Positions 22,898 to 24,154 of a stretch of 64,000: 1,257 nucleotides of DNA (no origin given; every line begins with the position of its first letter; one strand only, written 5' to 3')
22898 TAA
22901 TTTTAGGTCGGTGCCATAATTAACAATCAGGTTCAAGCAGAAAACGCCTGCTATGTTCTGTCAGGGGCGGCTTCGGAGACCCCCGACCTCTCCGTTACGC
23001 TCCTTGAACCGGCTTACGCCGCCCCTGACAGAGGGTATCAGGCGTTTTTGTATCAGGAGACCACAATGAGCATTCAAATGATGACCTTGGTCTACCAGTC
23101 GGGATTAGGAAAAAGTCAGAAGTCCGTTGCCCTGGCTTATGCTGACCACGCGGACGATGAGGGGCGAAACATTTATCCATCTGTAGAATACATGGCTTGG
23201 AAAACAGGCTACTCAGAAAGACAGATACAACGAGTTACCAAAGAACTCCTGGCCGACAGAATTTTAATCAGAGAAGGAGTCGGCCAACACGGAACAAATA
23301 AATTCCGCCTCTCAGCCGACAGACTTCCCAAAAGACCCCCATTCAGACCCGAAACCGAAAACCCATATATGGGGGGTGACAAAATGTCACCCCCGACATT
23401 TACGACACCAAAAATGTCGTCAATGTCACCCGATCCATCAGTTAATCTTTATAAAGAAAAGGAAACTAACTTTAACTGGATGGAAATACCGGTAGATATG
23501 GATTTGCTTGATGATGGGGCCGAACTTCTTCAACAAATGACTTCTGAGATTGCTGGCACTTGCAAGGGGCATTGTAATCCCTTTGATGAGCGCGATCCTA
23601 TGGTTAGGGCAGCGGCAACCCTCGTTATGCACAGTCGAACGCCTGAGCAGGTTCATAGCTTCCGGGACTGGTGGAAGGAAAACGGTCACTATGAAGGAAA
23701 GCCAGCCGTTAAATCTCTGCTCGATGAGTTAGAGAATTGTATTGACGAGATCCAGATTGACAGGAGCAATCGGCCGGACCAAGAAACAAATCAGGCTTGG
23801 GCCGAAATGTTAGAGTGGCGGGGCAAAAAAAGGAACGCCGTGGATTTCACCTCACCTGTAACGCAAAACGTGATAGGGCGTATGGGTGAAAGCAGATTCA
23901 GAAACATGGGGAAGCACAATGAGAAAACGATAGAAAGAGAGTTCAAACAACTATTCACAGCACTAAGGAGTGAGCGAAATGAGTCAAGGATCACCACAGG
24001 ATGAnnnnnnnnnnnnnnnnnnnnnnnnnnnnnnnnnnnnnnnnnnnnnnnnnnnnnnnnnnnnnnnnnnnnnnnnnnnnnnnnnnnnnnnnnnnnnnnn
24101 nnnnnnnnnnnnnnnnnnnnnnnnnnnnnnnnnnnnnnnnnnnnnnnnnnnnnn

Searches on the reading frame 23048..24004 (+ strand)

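Call 8: search_protein_families(library=pfam, proteins=[window:23048-24004:+], max_evalue=0.001)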
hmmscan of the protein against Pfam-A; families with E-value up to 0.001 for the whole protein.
window:23048-24004:+ (318 aa): 1 family
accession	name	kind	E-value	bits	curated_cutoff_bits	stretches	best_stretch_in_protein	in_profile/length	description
PF13730.12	HTH_36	-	1.1e-08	35.2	25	1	19-67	2-49/55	Helix-turn-helix domain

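Call 39: search_protein_families(library=ncbifam, proteins=[window:23048-24004:+], max_evalue=0.01)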
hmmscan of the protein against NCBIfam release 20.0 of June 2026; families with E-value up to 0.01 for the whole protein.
window:23048-24004:+ (318 aa): 0 families
